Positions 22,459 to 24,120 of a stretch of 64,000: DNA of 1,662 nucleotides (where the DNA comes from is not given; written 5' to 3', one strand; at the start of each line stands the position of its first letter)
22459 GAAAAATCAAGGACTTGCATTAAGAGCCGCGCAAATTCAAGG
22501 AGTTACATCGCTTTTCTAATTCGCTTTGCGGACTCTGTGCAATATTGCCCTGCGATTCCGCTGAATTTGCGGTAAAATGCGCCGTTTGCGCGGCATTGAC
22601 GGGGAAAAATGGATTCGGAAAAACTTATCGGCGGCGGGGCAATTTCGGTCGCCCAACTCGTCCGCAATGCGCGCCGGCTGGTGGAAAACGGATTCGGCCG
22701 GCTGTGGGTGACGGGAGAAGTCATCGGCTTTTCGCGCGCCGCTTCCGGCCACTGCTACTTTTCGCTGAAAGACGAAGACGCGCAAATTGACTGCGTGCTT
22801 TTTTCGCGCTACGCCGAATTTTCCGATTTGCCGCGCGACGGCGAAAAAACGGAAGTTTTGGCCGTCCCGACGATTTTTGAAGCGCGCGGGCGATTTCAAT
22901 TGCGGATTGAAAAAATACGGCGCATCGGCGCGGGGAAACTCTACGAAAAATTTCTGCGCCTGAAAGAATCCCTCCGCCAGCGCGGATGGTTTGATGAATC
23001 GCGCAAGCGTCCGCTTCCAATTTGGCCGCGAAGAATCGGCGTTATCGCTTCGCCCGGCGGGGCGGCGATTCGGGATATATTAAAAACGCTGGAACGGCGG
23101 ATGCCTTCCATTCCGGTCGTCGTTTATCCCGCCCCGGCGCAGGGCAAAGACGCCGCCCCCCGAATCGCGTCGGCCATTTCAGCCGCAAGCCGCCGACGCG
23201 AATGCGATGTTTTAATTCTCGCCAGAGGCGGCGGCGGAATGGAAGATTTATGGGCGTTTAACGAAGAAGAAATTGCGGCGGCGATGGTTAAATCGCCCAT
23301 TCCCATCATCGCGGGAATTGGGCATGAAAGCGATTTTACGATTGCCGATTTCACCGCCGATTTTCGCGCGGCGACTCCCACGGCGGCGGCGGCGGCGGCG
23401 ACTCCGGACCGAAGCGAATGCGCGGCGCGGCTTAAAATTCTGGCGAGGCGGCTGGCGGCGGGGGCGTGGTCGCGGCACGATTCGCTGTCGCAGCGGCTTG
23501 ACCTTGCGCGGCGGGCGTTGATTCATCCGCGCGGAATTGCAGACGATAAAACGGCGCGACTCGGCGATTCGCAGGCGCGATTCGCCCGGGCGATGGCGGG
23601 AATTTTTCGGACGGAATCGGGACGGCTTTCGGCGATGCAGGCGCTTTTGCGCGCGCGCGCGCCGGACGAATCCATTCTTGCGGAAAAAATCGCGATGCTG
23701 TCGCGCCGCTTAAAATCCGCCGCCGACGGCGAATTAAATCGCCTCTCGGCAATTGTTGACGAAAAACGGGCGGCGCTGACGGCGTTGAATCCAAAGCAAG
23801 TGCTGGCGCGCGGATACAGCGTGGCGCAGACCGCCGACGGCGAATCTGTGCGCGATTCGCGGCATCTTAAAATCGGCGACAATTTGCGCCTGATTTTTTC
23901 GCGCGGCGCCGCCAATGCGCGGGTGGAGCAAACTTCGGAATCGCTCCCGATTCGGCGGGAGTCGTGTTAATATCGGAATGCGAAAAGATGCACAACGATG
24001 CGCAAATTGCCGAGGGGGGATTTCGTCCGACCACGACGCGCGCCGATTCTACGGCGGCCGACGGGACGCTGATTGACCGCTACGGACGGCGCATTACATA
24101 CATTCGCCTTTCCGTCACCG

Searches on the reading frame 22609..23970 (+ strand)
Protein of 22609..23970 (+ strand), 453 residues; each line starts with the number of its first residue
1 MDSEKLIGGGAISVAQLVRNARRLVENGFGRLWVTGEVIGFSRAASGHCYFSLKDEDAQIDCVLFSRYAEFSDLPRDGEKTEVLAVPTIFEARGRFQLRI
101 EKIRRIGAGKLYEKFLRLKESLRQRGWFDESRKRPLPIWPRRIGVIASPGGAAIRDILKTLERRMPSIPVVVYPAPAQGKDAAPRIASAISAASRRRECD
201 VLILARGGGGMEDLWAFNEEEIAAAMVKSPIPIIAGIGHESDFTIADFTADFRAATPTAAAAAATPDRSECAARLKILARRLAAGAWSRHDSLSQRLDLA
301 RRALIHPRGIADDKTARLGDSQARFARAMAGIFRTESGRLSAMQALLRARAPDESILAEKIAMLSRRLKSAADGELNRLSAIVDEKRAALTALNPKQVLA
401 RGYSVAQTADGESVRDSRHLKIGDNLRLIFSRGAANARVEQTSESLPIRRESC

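Call 49: search_protein_families(library=pfam, proteins=[window:22609-23970:+], max_evalue=0.00001)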
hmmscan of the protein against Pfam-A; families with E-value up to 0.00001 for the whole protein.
window:22609-23970:+ (453 aa): 3 families
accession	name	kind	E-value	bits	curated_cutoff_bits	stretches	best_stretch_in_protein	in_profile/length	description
PF02601.20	Exonuc_VII_L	-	7.8e-95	318.4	35.9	1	127-437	1-314/315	Exonuclease VII, large subunit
PF13742.12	tRNA_anti_2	-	7e-23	81.1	27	1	12-104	1-95/95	OB-fold nucleic acid binding domain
PF01336.31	tRNA_anti-codon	-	2.3e-08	34.3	27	1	33-104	2-73/75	OB-fold nucleic acid binding domain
